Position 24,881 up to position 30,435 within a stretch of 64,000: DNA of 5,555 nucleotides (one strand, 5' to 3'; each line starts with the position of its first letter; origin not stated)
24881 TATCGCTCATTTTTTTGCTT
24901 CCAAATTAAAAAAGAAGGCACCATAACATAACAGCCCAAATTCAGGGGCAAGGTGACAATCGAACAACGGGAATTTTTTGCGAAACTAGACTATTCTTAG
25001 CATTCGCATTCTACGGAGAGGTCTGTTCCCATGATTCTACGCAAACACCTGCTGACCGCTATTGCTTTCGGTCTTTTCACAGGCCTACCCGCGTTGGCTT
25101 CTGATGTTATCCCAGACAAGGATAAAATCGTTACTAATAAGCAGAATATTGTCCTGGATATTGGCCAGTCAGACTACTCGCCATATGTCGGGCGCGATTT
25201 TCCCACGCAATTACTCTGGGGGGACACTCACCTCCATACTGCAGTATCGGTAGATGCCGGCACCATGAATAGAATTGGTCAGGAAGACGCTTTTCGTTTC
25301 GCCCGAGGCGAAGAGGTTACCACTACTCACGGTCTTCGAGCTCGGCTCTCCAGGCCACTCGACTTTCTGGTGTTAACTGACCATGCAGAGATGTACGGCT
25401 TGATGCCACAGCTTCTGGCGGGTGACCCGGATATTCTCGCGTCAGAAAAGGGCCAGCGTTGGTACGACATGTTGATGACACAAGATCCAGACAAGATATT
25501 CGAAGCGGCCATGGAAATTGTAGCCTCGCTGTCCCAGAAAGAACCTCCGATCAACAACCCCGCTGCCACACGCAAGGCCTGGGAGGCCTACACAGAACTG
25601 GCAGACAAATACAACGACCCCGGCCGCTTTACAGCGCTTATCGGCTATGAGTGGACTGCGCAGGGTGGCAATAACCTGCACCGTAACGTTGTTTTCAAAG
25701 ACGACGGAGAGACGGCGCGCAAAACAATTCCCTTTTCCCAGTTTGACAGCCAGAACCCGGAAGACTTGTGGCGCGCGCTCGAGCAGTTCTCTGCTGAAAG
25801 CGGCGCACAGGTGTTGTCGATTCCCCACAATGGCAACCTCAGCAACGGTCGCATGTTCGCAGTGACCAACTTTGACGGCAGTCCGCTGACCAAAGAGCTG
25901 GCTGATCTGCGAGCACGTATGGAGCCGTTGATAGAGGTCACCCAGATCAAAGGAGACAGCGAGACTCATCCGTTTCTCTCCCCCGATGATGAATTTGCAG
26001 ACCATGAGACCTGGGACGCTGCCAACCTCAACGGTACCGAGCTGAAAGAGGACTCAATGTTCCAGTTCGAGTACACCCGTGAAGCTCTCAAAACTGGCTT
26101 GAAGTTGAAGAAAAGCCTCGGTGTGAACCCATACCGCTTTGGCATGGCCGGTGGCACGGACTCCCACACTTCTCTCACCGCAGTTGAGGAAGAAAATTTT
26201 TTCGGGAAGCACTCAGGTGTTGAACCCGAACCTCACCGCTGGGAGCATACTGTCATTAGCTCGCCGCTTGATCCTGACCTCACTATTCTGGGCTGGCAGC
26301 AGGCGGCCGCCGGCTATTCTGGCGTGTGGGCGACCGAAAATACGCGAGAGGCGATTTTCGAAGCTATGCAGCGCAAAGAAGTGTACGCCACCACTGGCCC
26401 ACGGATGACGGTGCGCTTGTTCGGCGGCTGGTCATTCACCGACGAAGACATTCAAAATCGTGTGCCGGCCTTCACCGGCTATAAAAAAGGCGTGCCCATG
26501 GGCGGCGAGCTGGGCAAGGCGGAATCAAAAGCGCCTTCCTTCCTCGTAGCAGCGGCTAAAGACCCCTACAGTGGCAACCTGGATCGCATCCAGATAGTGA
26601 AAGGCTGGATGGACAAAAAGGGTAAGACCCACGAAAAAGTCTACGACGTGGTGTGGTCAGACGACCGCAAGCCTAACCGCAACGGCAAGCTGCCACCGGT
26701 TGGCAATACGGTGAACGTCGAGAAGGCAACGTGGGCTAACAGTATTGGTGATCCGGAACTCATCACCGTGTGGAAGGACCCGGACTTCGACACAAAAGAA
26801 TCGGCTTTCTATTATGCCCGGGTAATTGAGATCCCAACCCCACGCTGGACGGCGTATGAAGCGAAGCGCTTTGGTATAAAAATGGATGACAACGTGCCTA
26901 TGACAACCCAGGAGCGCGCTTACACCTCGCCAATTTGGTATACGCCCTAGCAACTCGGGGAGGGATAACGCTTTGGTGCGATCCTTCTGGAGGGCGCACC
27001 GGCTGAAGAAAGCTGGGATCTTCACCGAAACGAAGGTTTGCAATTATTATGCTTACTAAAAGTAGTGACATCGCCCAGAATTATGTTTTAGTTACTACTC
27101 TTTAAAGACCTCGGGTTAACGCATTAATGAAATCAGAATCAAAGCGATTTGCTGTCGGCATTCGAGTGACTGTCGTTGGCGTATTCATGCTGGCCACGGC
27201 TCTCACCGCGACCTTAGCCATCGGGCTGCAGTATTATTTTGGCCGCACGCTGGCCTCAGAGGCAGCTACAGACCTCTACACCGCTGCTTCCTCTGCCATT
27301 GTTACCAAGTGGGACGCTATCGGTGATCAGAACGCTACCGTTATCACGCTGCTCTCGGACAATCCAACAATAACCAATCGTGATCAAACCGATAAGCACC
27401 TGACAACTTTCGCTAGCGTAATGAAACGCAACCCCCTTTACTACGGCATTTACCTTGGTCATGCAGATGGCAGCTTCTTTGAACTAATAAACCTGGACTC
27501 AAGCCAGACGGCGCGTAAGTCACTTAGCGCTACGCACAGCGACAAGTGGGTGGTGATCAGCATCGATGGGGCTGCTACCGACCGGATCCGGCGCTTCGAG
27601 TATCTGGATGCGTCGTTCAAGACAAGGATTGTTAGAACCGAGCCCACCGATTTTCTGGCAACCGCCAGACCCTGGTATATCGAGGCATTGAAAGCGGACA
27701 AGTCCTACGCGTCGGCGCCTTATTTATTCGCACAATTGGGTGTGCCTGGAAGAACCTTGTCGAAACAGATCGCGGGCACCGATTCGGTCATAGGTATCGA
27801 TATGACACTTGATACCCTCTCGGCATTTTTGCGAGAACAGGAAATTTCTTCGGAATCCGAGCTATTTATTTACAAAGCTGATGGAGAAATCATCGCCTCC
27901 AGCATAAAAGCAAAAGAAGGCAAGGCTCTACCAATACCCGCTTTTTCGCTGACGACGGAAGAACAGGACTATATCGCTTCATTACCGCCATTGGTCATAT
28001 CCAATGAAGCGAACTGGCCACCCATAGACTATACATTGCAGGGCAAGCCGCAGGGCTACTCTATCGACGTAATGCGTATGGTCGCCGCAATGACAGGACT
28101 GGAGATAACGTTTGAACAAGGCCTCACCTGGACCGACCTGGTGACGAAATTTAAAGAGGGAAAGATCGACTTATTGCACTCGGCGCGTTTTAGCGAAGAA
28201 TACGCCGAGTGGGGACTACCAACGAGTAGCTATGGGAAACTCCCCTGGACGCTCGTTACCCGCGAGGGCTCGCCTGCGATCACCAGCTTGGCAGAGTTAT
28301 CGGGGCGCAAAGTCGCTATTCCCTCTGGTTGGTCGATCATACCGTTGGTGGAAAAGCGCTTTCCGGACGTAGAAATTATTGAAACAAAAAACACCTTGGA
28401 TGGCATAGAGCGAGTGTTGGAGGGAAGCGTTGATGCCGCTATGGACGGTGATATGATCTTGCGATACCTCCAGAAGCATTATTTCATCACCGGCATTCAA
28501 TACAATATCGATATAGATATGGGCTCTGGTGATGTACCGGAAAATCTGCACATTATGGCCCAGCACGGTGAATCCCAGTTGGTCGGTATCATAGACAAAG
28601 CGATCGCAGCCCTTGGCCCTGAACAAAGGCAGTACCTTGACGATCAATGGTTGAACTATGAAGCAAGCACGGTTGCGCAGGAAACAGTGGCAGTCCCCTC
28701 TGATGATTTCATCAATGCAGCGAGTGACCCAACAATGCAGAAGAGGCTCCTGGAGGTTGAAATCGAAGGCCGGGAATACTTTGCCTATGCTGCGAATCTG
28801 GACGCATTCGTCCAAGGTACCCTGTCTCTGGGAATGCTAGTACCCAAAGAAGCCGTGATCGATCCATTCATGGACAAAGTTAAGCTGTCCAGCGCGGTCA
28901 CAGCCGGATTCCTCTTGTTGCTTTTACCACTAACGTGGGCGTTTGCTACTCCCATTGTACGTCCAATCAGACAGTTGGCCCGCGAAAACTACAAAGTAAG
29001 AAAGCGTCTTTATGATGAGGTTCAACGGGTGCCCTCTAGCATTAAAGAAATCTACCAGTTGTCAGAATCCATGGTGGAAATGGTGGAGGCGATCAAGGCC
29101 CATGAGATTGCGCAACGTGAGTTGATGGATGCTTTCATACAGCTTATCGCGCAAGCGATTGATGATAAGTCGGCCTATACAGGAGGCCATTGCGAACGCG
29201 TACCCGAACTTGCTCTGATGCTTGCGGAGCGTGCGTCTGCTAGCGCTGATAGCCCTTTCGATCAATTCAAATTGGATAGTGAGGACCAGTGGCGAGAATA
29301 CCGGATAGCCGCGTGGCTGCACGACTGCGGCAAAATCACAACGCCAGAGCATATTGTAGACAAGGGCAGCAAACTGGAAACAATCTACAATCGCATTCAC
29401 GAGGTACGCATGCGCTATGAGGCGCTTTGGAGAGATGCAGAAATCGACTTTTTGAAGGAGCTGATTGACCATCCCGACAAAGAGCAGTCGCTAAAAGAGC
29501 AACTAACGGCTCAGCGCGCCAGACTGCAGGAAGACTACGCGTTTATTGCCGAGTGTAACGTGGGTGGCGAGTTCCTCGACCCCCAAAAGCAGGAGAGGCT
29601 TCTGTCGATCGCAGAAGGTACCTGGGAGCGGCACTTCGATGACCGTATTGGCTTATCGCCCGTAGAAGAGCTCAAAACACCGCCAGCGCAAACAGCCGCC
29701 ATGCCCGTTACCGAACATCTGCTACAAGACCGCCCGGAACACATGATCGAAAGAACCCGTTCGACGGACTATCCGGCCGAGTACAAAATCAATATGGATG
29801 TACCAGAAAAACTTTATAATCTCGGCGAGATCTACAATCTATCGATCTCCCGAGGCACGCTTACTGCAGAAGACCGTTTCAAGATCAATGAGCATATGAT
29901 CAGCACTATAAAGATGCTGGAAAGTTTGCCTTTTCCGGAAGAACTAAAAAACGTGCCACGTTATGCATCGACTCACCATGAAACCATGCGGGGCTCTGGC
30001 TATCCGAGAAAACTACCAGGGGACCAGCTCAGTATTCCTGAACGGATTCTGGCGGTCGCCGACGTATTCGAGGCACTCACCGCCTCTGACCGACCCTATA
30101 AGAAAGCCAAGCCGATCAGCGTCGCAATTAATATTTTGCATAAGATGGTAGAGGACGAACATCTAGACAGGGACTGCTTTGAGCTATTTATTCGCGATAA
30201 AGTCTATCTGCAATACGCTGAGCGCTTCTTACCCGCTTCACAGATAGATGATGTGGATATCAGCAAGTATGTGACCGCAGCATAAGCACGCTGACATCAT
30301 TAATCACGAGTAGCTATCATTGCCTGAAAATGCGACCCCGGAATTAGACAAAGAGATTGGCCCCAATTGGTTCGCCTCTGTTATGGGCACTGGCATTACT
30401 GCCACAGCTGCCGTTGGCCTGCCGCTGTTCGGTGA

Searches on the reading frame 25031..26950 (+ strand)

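Call 78: search_protein_families(library=pfam, proteins=[window:25031-26950:+], max_evalue=0.00001)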
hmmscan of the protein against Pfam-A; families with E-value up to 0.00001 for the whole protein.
window:25031-26950:+ (639 aa): 1 family
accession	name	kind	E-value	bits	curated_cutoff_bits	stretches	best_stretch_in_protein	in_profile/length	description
PF12228.14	DUF3604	-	2.5e-240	799.4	20.4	1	58-639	3-591/591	Protein of unknown function (DUF3604)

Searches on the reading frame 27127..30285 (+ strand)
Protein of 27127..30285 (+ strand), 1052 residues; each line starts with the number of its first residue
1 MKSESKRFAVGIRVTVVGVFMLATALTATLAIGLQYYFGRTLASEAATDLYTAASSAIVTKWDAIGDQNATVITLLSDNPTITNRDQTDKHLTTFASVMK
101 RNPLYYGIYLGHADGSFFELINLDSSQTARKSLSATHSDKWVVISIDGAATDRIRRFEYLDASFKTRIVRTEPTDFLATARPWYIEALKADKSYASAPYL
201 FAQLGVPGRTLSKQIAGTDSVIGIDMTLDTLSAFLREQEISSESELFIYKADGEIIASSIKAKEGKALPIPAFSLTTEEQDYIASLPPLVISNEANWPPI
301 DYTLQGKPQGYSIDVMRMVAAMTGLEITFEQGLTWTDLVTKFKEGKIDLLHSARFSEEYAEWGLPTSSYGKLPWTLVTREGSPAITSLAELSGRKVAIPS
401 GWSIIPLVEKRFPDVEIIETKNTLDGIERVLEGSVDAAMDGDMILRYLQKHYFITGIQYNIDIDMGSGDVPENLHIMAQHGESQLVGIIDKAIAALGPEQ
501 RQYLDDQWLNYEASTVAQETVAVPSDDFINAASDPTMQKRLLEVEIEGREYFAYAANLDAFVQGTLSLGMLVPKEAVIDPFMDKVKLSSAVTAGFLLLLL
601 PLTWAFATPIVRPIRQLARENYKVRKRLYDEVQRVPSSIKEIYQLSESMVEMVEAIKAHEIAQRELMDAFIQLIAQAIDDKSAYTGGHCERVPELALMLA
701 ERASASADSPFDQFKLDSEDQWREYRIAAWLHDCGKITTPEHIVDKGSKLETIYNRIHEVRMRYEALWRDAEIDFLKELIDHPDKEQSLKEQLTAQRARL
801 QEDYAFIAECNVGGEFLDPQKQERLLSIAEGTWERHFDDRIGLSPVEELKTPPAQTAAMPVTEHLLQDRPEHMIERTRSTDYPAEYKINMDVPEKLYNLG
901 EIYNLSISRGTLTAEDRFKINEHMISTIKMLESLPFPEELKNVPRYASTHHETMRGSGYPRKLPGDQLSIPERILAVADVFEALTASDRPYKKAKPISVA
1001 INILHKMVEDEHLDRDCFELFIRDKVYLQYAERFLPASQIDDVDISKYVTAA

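Call 78: search_protein_families(library=pfam, proteins=[window:27127-30285:+], max_evalue=0.00001)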
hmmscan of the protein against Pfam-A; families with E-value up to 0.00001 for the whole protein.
window:27127-30285:+ (1052 aa): 4 families
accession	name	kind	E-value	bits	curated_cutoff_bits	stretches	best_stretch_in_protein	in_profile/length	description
PF13487.12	HD_5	-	1.3e-46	158.9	27.2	1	861-1016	2-169/170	HD domain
PF00497.25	SBP_bac_3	-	3.7e-14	53.1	26.4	1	290-509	2-130/132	Bacterial extracellular solute-binding proteins, family 3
PF01966.28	HD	-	6.2e-10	39.8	22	0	686-763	2-63/116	HD domain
PF02743.24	dCache_1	-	6e-07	29.7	45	0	179-269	96-201/240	Cache domain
